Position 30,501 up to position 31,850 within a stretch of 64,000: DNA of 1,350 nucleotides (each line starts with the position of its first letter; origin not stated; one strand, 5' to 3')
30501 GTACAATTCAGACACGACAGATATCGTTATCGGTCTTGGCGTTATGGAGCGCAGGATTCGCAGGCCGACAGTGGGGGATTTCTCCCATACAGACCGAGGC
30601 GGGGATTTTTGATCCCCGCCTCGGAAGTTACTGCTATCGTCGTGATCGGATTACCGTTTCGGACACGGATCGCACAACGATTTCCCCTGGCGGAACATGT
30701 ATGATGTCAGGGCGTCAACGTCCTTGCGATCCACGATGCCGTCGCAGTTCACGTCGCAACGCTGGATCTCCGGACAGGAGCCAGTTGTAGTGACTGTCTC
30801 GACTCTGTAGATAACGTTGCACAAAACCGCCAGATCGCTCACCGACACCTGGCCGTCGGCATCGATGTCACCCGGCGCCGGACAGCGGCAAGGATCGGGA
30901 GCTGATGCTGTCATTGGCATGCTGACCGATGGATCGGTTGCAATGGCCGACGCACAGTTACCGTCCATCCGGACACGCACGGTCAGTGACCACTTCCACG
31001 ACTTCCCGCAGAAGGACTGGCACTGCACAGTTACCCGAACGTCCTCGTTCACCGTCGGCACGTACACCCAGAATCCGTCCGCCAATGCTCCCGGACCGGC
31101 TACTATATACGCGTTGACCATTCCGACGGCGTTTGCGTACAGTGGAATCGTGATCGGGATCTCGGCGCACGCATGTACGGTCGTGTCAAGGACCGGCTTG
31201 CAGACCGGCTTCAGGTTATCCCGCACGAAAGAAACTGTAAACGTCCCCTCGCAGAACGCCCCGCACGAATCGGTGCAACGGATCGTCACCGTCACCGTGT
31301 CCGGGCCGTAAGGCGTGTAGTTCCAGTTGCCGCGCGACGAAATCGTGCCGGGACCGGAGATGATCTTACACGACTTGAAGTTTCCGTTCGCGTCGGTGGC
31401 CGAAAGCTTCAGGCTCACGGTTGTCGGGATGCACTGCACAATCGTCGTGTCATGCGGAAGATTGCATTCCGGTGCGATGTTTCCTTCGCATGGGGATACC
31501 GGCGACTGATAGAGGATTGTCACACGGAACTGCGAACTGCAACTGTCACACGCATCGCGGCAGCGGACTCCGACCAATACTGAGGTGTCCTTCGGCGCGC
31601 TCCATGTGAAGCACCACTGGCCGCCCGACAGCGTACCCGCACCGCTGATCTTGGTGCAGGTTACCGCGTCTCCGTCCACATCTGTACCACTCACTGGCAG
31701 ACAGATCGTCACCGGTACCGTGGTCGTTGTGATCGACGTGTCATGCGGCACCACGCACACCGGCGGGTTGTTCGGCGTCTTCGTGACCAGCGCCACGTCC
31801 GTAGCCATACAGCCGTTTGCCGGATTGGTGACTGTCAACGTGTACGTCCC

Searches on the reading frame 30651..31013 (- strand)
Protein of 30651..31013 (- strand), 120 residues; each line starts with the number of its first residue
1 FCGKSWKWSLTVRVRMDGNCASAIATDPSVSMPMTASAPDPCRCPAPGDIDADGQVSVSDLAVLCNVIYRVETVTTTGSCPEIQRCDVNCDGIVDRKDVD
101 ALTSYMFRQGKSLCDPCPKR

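Call 6: search_protein_families(library=pfam, proteins=[window:30651-31013:-], max_evalue=10)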
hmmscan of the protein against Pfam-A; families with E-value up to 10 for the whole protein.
window:30651-31013:- (120 aa): 4 families
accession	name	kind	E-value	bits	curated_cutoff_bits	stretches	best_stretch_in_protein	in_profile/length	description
PF00404.24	Dockerin_1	-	5.7e-08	33.3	22.9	1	47-106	1-56/57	Dockerin type I domain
PF00036.39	EF-hand_1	-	0.051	13.6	25.4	0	49-65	10-26/29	EF hand domain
PF13499.12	EF-hand_7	-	0.077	13.8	30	1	85-113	10-37/67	EF-hand domain pair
PF13405.12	EF-hand_6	-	0.12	12.6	25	0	85-101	8-24/30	EF-hand domain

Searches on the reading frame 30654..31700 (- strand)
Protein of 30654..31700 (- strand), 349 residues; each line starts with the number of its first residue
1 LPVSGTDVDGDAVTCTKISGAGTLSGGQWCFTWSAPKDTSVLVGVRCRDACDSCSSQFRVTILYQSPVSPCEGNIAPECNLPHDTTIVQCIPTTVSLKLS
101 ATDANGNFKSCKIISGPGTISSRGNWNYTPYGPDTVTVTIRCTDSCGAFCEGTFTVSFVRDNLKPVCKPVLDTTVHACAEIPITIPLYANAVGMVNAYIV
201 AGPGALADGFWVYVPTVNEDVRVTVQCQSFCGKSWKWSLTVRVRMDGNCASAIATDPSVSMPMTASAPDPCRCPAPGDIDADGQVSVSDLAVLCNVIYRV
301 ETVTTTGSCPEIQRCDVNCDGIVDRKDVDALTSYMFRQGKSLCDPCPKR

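Call 14: search_protein_families(library=ncbifam, proteins=[window:30654-31700:-], max_evalue=0.01)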
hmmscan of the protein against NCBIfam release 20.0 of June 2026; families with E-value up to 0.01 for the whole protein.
window:30654-31700:- (349 aa): 0 families

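Call 19: find_homologous_proteins(query=window:30654-31700:-, max_evalue=0.001)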
Query window:30654-31700:- (349 aa): 6 proteins with E <= 0.001 among 2297 candidates.
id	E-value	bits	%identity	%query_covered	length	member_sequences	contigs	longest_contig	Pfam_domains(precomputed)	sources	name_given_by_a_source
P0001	7.4e-160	550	68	100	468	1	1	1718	PF00404.25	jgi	jgi:hypothetical protein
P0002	3.3e-74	268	63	56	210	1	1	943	PF00404.25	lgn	-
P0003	7.4e-63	231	31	99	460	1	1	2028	-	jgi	jgi:hypothetical protein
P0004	8.0e-55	205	31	96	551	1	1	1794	PF00404.25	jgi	jgi:hypothetical protein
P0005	9.8e-50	188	34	99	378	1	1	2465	PF00404.25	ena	-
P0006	1.9e-37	147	49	42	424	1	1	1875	PF17963.8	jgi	jgi:hypothetical protein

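Call 35: find_related_loci(query=A3, collection=genome_contigs, flank=10000)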
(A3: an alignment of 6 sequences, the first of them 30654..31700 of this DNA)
Query A3 (349 aa) in genome_contigs; peptide patterns used: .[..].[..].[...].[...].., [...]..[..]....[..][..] (x = any residue, [..] = any of these).
597 stretches matched a pattern (row limit reached: there are more); 69 encode a relative of the query (tblastn E <= 1e-3); 68 distinct loci.
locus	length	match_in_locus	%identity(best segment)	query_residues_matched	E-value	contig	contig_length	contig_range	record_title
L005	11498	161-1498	80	1-349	0e+0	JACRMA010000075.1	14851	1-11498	MAG: Candidatus Zixiibacteriota bacterium isolate NC_groundwater_1895_Pr3_B-0.1um_59_8 SR2-18-B1_coassembly_177244, whol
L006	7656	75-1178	51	1-346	3e-106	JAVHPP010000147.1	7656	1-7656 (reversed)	MAG: Candidatus Zixiibacteriota bacterium isolate auto_59_18 WB_2019_0_2um_6410_length_7656_cov_10, whole genome shotgun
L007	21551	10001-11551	43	1-256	8e-51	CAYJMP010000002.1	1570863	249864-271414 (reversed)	MAG TPA_asm: uncultured Ignavibacteria bacterium isolate ERP124720_co1_51 genome assembly, contig: NODE_2_length_1570863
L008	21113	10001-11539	43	1-246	2e-51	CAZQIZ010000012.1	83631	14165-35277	MAG TPA_asm: uncultured Ignavibacteria bacterium isolate binchicken_co274_130 genome assembly, contig: NODE_738_length_8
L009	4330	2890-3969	35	1-345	5e-42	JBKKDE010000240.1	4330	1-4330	MAG: Candidatus Zixiibacteriota bacterium isolate swi_bin.70 k127_4777714, whole genome shotgun sequence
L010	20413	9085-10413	34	1-269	3e-40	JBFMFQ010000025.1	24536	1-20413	MAG: Candidatus Zixiibacteriota bacterium isolate MAG275 MAG275_25, whole genome shotgun sequence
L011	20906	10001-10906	33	1-289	8e-35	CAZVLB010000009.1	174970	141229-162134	MAG TPA_asm: uncultured Ignavibacteria bacterium isolate SRP141376_co2_208 genome assembly, contig: NODE_148_length_1749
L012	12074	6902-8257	37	1-269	3e-38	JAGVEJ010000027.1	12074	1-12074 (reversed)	MAG: Candidatus Zixiibacteriota bacterium isolate DeMMO2_6 c_000000030040, whole genome shotgun sequence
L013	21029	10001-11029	33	1-254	8e-28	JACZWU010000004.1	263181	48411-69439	MAG: Candidatus Zixiibacteriota bacterium isolate B21T1B10 B21T1B10_NODE11, whole genome shotgun sequence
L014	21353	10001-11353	30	1-247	1e-18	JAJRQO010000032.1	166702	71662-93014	MAG: Candidatus Zixiibacteriota bacterium isolate Dive100_bin10.64 k141_917754, whole genome shotgun sequence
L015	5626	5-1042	34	1-269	7e-14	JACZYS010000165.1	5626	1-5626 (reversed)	MAG: Candidatus Zixiibacteriota bacterium isolate B27T1B8 B27T1B8_NODE31956, whole genome shotgun sequence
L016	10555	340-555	36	271-346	3e-9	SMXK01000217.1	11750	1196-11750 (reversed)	MAG: Bacteroidetes bacterium isolate N075bin62 k141_2009559, whole genome shotgun sequence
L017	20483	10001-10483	27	187-348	5e-9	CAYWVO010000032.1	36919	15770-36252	MAG TPA_asm: uncultured Ignavibacteria bacterium isolate SRP141376_co1_44 genome assembly, contig: NODE_2650_length_3691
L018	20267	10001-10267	33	254-346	9e-9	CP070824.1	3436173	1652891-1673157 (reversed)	MAG: Candidatus Zixiibacteriota bacterium isolate bin1124 chromosome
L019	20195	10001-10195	35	274-343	5e-8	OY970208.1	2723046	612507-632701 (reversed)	MAG: uncultured candidate division Zixibacteria bacterium isolate MFD04408.bin.1.44 genome assembly, chromosome: 1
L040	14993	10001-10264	29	259-346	2e-5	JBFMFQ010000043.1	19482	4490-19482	MAG: Candidatus Zixiibacteriota bacterium isolate MAG275 MAG275_43, whole genome shotgun sequence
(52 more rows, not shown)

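Call 47: search_protein_families(library=pfam, proteins=[L040:6035-9097:+, L040:9359-10294:+], max_evalue=0.1)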
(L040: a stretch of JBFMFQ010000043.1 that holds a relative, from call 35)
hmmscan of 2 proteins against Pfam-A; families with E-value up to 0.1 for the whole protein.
L040:6035-9097:+ (1021 aa): 6 families
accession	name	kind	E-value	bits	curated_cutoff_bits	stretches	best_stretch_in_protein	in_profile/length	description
PF17963.7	Big_9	-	2.4e-08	35.2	23.6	2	270-342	12-87/89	Bacterial Ig domain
PF13860.13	FlgD_ig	-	2.7e-08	34.1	27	1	953-1006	18-73/79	FlgD Ig-like domain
PF05345.18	He_PIG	-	6.8e-08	33.3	24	1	437-509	2-83/96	Putative Ig domain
PF18962.6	Por_Secre_tail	-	1.1e-05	26.1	27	1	939-1018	2-74/75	Secretion system C-terminal sorting domain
PF13585.12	CHU_C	-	3.2e-05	24.4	27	1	955-1009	25-74/86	CHU_C Type IX secretion signal domain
PF17803.7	Cadherin_4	-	0.0034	18.3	25.1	1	425-485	2-66/71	Bacterial cadherin-like domain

L040:9359-10294:+ (312 aa): 2 families
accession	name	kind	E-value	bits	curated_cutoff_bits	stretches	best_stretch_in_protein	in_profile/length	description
PF00404.24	Dockerin_1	-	2.8e-15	56.7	22.9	2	51-91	2-43/57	Dockerin type I domain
PF13499.12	EF-hand_7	-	0.025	15.4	30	0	271-288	11-28/67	EF-hand domain pair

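Call 85: search_protein_families(library=pfam, proteins=[L010:10801-12042:+], max_evalue=0.01)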
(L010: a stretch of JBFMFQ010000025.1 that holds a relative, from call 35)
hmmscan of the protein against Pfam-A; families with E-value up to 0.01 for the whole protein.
L010:10801-12042:+ (414 aa): 4 families
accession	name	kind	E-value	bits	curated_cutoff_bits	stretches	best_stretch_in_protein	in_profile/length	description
PF19077.6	Big_13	-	1.1e-07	32.7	27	0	91-130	58-101/102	Bacterial Ig-like domain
PF00404.24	Dockerin_1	-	2.1e-07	31.5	22.9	1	330-391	2-56/57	Dockerin type I domain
PF22091.2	DUF6941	-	0.0016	19.2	27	0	97-135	43-81/125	Family of unknown function (DUF6941)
PF17963.7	Big_9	-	0.0032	18.8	23.6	0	67-121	19-82/89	Bacterial Ig domain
